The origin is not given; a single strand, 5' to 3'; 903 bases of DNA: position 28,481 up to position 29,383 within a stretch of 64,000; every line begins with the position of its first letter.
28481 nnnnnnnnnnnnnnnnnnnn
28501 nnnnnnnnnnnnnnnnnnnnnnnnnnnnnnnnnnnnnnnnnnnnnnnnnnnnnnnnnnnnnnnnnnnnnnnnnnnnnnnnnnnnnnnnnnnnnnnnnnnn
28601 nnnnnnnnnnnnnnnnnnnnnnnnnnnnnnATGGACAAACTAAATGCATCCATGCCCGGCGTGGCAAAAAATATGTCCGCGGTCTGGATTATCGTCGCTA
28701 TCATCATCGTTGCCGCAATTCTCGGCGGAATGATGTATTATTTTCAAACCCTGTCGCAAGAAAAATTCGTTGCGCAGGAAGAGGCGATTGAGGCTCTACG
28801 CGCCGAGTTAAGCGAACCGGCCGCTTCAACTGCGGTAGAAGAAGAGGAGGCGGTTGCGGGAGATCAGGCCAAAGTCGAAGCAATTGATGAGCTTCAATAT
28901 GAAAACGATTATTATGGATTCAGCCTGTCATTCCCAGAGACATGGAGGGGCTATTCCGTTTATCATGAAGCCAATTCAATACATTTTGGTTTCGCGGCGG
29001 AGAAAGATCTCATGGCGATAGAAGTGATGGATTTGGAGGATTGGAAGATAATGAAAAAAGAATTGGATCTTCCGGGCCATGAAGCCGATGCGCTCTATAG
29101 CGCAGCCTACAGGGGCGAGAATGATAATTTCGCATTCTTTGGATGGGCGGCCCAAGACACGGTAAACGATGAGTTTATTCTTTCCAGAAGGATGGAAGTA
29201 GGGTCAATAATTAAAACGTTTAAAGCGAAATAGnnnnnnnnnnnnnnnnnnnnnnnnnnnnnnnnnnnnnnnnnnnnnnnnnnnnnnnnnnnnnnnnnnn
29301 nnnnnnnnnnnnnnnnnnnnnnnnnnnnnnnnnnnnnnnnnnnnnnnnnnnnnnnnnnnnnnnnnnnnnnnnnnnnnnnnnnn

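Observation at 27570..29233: Tandem paralogous membrane-anchored genes with duplicated structured leaders, and a G10 tract in one promoter spacer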

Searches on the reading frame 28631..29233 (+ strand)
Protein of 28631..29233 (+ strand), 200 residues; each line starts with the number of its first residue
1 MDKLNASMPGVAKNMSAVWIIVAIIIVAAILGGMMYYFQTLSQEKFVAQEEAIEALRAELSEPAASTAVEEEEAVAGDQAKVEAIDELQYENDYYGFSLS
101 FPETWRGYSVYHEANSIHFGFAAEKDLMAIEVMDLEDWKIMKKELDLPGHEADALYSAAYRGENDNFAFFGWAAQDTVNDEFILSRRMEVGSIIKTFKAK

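Call 7: search_protein_families(library=pfam, proteins=[window:28631-29230:+], max_evalue=1)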
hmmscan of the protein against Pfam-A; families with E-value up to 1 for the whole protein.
window:28631-29230:+ (200 aa): 5 families
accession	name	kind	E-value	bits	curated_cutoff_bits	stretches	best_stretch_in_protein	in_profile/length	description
PF20447.3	DUF6704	-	0.016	15.8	27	1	15-39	8-32/68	Family of unknown function (DUF6704)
PF20303.3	YLATT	-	0.032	14.5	26.7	1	18-44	2-28/107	YEATS-Like-Associating Three TM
PF11309.13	DUF3112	-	0.13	12.2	23.3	1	14-53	12-51/217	Protein of unknown function (DUF3112)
PF13994.11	PgaD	-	0.14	12.5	27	1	7-85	61-139/148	PgaD-like protein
PF10183.14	ESSS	-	0.39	11.4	22.8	0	12-57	58-101/115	ESSS subunit of NADH:ubiquinone oxidoreductase (complex I)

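Call 9: find_encoding_contigs(protein=window:28631-29233:+, flank=5000, max_places=10)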
Protein window:28631-29233:+ (200 aa): no gene with exactly this product is on record in the collection.

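Call 11: find_homologous_proteins(query=window:28631-29230:+, max_evalue=0.001)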
Query window:28631-29230:+ (200 aa): 2 proteins with E <= 0.001 among 374 candidates.
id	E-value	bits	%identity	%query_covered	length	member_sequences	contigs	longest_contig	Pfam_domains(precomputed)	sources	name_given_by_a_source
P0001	4.6e-125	433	100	100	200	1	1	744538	-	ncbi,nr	ncbi:MAG: hypothetical protein PHW53_02655 [Patescibacteria group bacterium]|nr:hypothetical protein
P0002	4.2e-24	104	78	32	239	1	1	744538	-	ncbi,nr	ncbi:MAG: hypothetical protein PHW53_02650 [Patescibacteria group bacterium]|nr:hypothetical protein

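Call 18: find_related_loci(query=A2, collection=metagenome_contigs, flank=5000)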
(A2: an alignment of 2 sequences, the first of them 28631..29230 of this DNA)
Query A2 (200 aa) in metagenome_contigs; peptide patterns used: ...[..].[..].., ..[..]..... (x = any residue, [..] = any of these).
41 stretches matched a pattern, but none encodes a relative of the query by tblastn (E <= 1e-3).
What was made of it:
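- Tried and rejected: A metagenome scan with anchor peptides gave no confirmed relative (call 18).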

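Call 23: search_protein_representatives(protein=window:28631-29230:+)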
Query: 200 residues. Proteins with E-value up to 0.001 (for the whole library): 176; up to 1e-10: 20; up to 1e-30: 1. The best 150 are listed.
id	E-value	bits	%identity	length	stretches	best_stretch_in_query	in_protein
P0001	1.5e-125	432.6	100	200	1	1-200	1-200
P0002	1.3e-24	103.5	55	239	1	1-130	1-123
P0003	1.1e-23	100.5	35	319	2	17-146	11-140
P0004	3.1e-20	89.3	44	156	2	74-198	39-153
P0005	6.5e-19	85.0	41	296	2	72-198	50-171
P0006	9.4e-17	77.9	33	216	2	12-128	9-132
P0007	3.1e-16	76.2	33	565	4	87-195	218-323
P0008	1.2e-14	71.1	28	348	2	20-143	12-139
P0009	1.8e-14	70.5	34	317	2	81-198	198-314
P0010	1.2e-13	67.8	43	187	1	81-199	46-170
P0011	6.5e-13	65.4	33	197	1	15-198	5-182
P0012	1.2e-12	64.6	34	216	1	16-199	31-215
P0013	1.5e-12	64.2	35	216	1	19-200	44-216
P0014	1.7e-12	64.0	37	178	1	19-198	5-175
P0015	5.8e-12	62.3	34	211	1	12-198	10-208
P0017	1.5e-11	61.0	38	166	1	65-198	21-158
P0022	2.0e-10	57.3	34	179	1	13-198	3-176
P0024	3.2e-10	56.6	29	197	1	17-198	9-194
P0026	7.1e-10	55.5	40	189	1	16-198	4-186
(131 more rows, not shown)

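Call 26: search_protein_families(library=pfam, alignment_id=A3, max_evalue=0.01)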
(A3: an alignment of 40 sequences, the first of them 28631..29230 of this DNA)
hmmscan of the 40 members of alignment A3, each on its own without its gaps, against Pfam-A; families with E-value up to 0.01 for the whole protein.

A. member 1, window:28631-29230:+ (200 aa): 0 families

B. families by the number of members that match (of 40 scanned): 15 families
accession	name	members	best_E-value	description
PF18933.6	PsbP_2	11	9.7e-07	PsbP-like protein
PF12685.13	SpoIIIAH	2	0.00036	SpoIIIAH-like protein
PF24073.1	DUF7365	2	0.00046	Coiled-coil region of unknown function (DUF7365)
PF23842.1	Phage_tail_terminator_3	1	0.00018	Phage tail termination protein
PF14282.11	FlxA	1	0.00059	FlxA-like protein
PF12535.13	Nudix_N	1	0.00093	Hydrolase of X-linked nucleoside diphosphate N terminal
PF08286.16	Spc24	1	0.0019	Spc24 subunit of Ndc80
PF01594.21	AI-2E_transport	1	0.0023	AI-2E family transporter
PF19779.4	DUF6264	1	0.003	Family of unknown function (DUF6264)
PF19499.4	DUF6034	1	0.0032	Family of unknown function (DUF6034)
PF11337.13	DUF3139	1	0.0038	Protein of unknown function (DUF3139)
PF14965.11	BRI3BP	1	0.0055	Negative regulator of p53/TP53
PF19489.4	SLT_4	1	0.0057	Transglycosylase SLT domain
PF07946.19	CCDC47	1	0.0062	PAT complex subunit CCDC47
PF10211.14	Ax_dynein_light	1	0.0095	Axonemal dynein light chain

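Call 27: search_solved_structures(query=A3, max_evalue=1)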
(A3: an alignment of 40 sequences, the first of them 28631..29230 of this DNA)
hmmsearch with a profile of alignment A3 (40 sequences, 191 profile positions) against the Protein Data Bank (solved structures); distinct sequences matched with E-value up to 1: 11.
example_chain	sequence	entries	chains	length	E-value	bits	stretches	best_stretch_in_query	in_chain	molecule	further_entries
6w6l_6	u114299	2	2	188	0.0039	20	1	8-73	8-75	Calcium load-activated calcium channel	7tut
7cu3_B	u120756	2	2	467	0.1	15.3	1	12-73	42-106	Transmembrane protein FAM155A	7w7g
7cm3_B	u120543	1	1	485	0.17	14.6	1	12-70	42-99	Transmembrane protein FAM155A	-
7wji_D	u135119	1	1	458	0.21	14.3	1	12-70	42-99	Transmembrane protein FAM155A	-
6xiw_B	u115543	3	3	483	0.22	14.3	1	12-70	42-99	Transmembrane protein FAM155A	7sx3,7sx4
8zjz_A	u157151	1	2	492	0.35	13.6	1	10-77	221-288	Butyrophilin subfamily 2 member A1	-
8za9_E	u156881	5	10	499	0.36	13.6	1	10-77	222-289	Butyrophilin subfamily 2 member A1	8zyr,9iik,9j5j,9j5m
9jq6_E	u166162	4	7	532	0.4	13.4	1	10-77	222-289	Butyrophilin subfamily 2 member A1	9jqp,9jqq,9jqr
8zhr_B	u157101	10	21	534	0.4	13.4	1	10-77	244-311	Butyrophilin subfamily 2 member A1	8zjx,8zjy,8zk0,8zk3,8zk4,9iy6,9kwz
8zk1_A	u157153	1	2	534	0.4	13.4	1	10-77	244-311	Butyrophilin subfamily 2 member A1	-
6mkg_A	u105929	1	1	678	0.86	12.3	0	10-78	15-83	penicillin binding protein 5 (PBP5)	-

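Call 30: find_homologous_proteins(query=A3, max_evalue=0.00001)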
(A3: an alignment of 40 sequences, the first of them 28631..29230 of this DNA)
Query A3 (40 sequences) (200 aa, profile of the alignment): 7 proteins with E <= 0.00001 among 8000 candidates.
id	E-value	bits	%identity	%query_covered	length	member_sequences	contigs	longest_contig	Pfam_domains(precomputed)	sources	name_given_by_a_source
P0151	5.9e-100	351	26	70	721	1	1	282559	-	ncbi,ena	-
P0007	8.3e-97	340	30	66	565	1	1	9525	-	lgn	-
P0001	2.3e-41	159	100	100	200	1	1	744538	-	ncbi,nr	ncbi:MAG: hypothetical protein PHW53_02655 [Patescibacteria group bacterium]|nr:hypothetical protein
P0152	1.5e-20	92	28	59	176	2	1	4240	-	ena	-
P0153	2.3e-17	81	28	56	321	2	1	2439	-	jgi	jgi:hypothetical protein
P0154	2.9e-17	81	25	56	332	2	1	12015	-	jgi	jgi:hypothetical protein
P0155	5.9e-8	50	46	12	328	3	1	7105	-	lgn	-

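Call 31: find_encoding_contigs(protein=P0004, flank=4000, max_places=4)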
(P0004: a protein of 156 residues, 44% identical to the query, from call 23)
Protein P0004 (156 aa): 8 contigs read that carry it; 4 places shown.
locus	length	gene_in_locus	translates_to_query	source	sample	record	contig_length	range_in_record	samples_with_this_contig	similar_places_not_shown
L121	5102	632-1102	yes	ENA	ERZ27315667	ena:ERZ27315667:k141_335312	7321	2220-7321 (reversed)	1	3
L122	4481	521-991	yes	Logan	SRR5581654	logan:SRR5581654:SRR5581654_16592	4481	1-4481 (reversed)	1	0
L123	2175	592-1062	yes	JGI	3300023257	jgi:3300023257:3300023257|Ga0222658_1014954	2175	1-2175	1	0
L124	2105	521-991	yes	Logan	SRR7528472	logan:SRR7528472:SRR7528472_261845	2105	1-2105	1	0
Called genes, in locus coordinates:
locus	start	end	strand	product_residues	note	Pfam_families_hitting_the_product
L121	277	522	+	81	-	-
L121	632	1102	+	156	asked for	-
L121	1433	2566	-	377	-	-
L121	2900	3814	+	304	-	PF00291:PALP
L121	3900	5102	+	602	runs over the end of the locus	PF06480:FtsH_ext (weak), PF00004:AAA, PF07728:AAA_5 (weak), PF17862:AAA_lid_3, PF01434:Peptidase_M41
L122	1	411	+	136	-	?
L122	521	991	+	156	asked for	-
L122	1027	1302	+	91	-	-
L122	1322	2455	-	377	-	-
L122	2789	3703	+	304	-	PF00291:PALP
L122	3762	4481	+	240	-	?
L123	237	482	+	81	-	-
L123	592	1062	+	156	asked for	-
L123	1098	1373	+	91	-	-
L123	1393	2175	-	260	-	?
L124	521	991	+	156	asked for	-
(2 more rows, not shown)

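Call 32: find_encoding_contigs(protein=P0003, flank=4000, max_places=4)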
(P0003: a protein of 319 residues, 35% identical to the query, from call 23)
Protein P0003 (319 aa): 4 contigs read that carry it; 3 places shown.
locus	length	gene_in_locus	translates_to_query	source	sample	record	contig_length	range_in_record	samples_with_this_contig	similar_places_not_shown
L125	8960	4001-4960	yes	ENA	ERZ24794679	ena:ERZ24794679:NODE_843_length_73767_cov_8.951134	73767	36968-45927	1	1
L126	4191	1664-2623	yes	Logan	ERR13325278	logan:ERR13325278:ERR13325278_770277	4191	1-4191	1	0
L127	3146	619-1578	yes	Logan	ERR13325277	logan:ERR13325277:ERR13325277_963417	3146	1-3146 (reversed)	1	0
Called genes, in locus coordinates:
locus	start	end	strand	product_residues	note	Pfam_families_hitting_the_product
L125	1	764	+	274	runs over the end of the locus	PF01656:CbiA, PF10609:ParA, PF13614:AAA_31 (weak), PF16575:CLP1_P (weak), PF00037:Fer4 (weak), PF14697:Fer4_21, PF12838:Fer4_7 (weak), PF13187:Fer4_9 (weak), +3 more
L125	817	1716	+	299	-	PF00753:Lactamase_B, PF23023:Anti-Pycsar_Apyc1, PF12706:Lactamase_B_2 (weak)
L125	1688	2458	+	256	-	PF02535:Zip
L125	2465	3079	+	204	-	PF03167:UDG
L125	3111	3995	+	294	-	PF01656:CbiA, PF02374:ArsA_ATPase (weak), PF10609:ParA, PF13614:AAA_31 (weak), PF00037:Fer4 (weak), PF12797:Fer4_2 (weak), PF12837:Fer4_6 (weak), PF14697:Fer4_21, +5 more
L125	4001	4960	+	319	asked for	-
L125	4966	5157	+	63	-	-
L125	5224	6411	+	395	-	-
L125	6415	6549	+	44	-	-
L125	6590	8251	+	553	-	-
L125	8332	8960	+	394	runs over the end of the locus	PF07907:YibE_F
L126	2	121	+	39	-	?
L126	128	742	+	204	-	PF03167:UDG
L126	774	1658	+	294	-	PF01656:CbiA, PF02374:ArsA_ATPase (weak), PF10609:ParA, PF13614:AAA_31 (weak), PF00037:Fer4 (weak), PF12797:Fer4_2 (weak), PF12837:Fer4_6 (weak), PF14697:Fer4_21, +5 more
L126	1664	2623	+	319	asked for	-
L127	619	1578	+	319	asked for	-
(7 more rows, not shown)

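Call 43: predict_structure(alignment_id=A3)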
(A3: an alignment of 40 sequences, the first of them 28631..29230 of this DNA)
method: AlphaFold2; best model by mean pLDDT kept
length: 200 residues; sequences in the alignment: 40
mean_pLDDT: 84.2   pTM: 0.59
mean pLDDT of the five models: 84.2, 83.8, 83.1, 82.6, 82.3
residues with pLDDT >= 90: 108; 70-90: 49; 50-70: 40; < 50: 3
segments of 3 or more residues with pLDDT < 50: none
pLDDT, mean of each block of 10 residues (from residue 1): 56 73 95 91 83 88 63 53 87 97 97 96 95 94 71 69 97 88 93 97
secondary structure, 60 per line:
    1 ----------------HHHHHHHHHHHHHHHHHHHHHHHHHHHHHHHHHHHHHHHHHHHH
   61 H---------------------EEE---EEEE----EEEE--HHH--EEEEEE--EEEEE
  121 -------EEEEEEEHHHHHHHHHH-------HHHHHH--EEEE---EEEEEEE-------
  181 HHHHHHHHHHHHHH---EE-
elements in order: H17-61 E83-85 E89-92 E97-100 E108-113 E116-120 E128-134 H135-144 H152-157 E160-163 E167-173 H181-194

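Call 46: fold_search(model_id=the predicted structure, library=pdb)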
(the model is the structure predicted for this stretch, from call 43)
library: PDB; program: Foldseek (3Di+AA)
matches with E <= 10: 685; with E <= 0.001: 0
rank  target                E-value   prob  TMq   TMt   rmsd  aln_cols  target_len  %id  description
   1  2xga_B                1.2e-01  0.16  0.16  0.23  13.2       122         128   11  MTSL spin-labelled Shigella Flexneri Spa15 (released 2010-12-01)
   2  8tah_D                1.6e-01  0.35  0.20  0.15  11.6       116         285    8  Cryo-EM structure of Cortactin-bound to Arp2/3 complex (released 2023-09-27)
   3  8tdi_L                1.6e-01  0.20  0.17  0.09  15.7       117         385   10  Structure of P2B11 Glucuronide-3-dehydrogenase (released 2024-06-12)
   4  1ry9_A                1.8e-01  0.18  0.17  0.23  13.0       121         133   11  Spa15, a Type III Secretion Chaperone from Shigella flexneri (released 2004-04-27)
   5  3thb                  3.6e-01  0.10  0.15  0.11  11.0       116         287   10  Structure of PLK1 kinase domain in complex with a benzolactam-derived inhibitor (released 2011-11-23)
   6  3d5x                  3.8e-01  0.12  0.17  0.13  11.8       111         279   14  Crystal structure of an activated (Thr->Asp) Polo-like kinase 1 (Plk1) catalytic domain in complex with wortmannin. (released 2008-08-26)
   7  2p9n_D                4.5e-01  0.11  0.16  0.12  11.9       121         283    7  Crystal Structure of bovine Arp2/3 complex co-crystallized with ADP (released 2007-05-29)
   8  6w39_B                6.9e-01  0.15  0.17  0.10  10.1       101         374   11  Structure of unphosphorylated IRE1 in complex with G-1749 (released 2020-12-09)
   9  8z9d_P                7.3e-01  0.16  0.19  0.20  14.5        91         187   14  cryo-EM structure of PSII-LHCII megacomplex from spinach (released 2024-11-13)
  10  8zml_A                7.3e-01  0.08  0.16  0.12  10.4       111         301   17  Structure of TNIK with inhibitor (released 2025-05-28)
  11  3lj0_B                7.8e-01  0.12  0.18  0.10  11.2       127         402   11  IRE1 complexed with ADP and Quercetin (released 2010-05-12)
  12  10ju_A                8.3e-01  0.18  0.19  0.15   9.0       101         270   11  Crystal Structure of serine/threonine-protein kinase (AEK1) T376D, S395D Mutant from Trypanosoma brucei (AMP-PNP) (released 2026-02-04)
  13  2x7f_B                8.3e-01  0.09  0.16  0.12   9.7       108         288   17  Crystal structure of the kinase domain of human Traf2- and Nck- interacting Kinase with Wee1Chk1 inhibitor (released 2010-07-14)
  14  2p9s_D                8.3e-01  0.08  0.16  0.13  10.9       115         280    9  Structure of bovine Arp2/3 complex co-crystallized with ATP/Mg2+ (released 2007-05-29)
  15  9z8k_A                8.8e-01  0.14  0.19  0.15  14.5       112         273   12  Crystal Structure of serine/threonine-protein kinase (AEK1) from Trypanosoma brucei (released 2025-11-26)
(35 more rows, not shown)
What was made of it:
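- Closest known: Pfam PsbP_2. Different: Foldseek against the PDB finds nothing significant (call 46).
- Tried and rejected: Foldseek against the PDB found nothing with E of 0.001 or better (call 46).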

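Call 51: search_protein_families(library=pfam, proteins=[P0010, P0011, P0012, P0013, P0014, P0015, P0017, P0022, P0024, P0026], max_evalue=0.05)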
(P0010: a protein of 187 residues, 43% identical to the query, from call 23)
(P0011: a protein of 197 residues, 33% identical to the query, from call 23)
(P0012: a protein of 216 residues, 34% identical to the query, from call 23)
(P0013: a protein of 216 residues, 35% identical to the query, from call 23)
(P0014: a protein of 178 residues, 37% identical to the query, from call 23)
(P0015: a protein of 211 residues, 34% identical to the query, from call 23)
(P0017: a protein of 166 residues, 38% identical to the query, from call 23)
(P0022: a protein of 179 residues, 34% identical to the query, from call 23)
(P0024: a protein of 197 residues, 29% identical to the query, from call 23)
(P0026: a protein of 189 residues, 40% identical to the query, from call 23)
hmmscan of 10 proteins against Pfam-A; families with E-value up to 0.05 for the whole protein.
P0010 (187 aa): 0 families

P0011 (197 aa): 1 family
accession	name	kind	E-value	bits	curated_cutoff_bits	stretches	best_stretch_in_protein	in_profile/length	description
PF18933.6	PsbP_2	-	0.0017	18.8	27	1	55-107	14-69/184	PsbP-like protein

P0012 (216 aa): 0 families

P0013 (216 aa): 5 families
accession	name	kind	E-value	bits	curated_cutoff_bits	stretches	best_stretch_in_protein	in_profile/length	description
PF24073.1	DUF7365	-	0.0026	18.3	27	1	42-98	10-65/101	Coiled-coil region of unknown function (DUF7365)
PF19779.4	DUF6264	-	0.003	18.2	31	1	4-82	35-109/183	Family of unknown function (DUF6264)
PF12685.13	SpoIIIAH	-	0.0042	17.5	30.6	1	41-111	1-65/191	SpoIIIAH-like protein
PF07946.19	CCDC47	-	0.0062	16.2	27.7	1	50-115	6-63/326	PAT complex subunit CCDC47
PF06305.16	LapA_dom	-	0.01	16.2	28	1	45-86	19-61/64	Lipopolysaccharide assembly protein A domain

P0014 (178 aa): 1 family
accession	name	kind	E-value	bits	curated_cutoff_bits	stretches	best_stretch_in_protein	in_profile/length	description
PF07367.17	FB_lectin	-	0.033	14.6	25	0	81-136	33-87/140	Fungal fruit body lectin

P0015 (211 aa): 3 families
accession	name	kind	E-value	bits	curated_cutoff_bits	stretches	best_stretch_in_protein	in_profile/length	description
PF18933.6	PsbP_2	-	0.013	16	27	1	73-121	18-67/184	PsbP-like protein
PF00251.26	Glyco_hydro_32N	-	0.024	14.7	22.1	1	93-139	9-51/307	Glycosyl hydrolases family 32 N-terminal domain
PF14282.11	FlxA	-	0.032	14.8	26.3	0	39-74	44-79/101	FlxA-like protein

P0017 (166 aa): 1 family
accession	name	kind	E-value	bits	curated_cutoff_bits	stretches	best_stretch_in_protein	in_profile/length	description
PF18933.6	PsbP_2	-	9.7e-07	29.4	27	1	5-68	3-68/184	PsbP-like protein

P0022 (179 aa): 1 family
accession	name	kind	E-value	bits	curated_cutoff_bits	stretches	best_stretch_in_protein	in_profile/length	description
PF12698.13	ABC2_membrane_3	-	0.018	14.6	31.6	1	5-134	1-128/347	ABC-2 family transporter protein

P0024 (197 aa): 5 families
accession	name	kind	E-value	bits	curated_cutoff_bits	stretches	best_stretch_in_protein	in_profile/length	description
PF08286.16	Spc24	-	0.0019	18.8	25.3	1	32-92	7-61/109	Spc24 subunit of Ndc80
PF10883.13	DUF2681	-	0.017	15.8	28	1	8-63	2-53/90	Protein of unknown function (DUF2681)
PF07367.17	FB_lectin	-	0.029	14.8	25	1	94-165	26-97/140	Fungal fruit body lectin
PF19579.4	FtsL_2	-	0.037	14.4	24.6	0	13-74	22-81/100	Bacteriodetes cell division protein (FtsL-like)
PF19489.4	SLT_4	-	0.041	14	27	0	59-125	53-119/184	Transglycosylase SLT domain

P0026 (189 aa): 0 families
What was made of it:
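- On Pfam PsbP_2 (PF18933): Relatives match only profile positions about 3-69 of 184, and mostly below the cut-off (calls 26, 51)
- Closest known: Pfam PsbP_2. Same: Eleven of 40 relatives of gene 2 weakly match the first ~70 positions of PsbP_2, which cover the signal or anchor plus the '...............' strand (calls 26, 51).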

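Call 60: search_protein_families(library=phrogs, proteins=[window:28631-29230:+], max_evalue=0.01)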
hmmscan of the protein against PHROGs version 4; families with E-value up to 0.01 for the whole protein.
window:28631-29230:+ (200 aa): 0 families

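Call 61: search_protein_families(library=ncbifam, proteins=[window:28631-29230:+], max_evalue=0.01)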
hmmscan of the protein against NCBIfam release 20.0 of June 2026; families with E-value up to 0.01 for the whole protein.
window:28631-29230:+ (200 aa): 0 families

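Call 64: list_cluster_members(proteins=[P0003, P0004, P0005, P0006, P0009, P0010, P0011, P0012, P0014, P0017])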
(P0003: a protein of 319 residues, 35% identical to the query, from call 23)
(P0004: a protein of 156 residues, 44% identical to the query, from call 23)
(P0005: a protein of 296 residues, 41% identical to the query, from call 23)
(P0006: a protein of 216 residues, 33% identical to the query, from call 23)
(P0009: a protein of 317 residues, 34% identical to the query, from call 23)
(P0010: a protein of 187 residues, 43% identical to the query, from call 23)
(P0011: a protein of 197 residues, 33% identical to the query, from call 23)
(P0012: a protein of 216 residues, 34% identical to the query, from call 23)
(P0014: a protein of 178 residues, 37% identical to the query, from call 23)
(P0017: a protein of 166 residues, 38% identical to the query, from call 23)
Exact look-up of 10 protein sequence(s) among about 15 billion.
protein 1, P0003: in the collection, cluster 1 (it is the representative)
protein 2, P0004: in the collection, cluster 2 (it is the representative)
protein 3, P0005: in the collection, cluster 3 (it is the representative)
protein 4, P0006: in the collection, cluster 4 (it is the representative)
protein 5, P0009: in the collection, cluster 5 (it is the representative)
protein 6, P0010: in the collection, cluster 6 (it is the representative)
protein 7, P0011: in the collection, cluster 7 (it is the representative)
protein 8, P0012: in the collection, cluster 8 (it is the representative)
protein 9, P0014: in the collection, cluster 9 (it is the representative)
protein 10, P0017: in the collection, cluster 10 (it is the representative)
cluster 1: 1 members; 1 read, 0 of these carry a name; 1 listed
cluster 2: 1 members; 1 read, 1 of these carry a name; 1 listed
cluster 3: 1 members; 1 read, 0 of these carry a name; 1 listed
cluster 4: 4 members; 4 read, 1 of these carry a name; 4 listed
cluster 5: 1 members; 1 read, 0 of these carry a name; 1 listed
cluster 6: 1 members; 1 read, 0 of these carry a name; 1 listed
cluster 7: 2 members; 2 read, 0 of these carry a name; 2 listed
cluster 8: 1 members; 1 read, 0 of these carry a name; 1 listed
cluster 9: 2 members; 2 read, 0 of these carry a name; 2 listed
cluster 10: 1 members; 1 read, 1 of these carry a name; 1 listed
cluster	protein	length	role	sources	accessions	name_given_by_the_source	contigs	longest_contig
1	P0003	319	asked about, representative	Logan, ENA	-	-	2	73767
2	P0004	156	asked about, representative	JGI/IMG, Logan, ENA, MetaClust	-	\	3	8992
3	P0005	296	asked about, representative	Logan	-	-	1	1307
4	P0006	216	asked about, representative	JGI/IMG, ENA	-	-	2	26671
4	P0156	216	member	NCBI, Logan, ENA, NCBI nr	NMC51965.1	hypothetical protein GYA54_04605 [Candidatus Kuenenbacteria bacterium] | hypothetical protein [Candidatus Kuenenbacteria bacterium]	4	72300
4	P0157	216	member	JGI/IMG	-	-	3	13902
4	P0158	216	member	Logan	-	-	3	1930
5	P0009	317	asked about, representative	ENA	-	-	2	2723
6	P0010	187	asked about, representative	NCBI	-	-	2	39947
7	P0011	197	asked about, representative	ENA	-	-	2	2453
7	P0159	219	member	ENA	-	-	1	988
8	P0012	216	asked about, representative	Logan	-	-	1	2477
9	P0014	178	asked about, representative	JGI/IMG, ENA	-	-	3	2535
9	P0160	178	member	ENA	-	-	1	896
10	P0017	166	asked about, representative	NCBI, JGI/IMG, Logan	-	hypothetical protein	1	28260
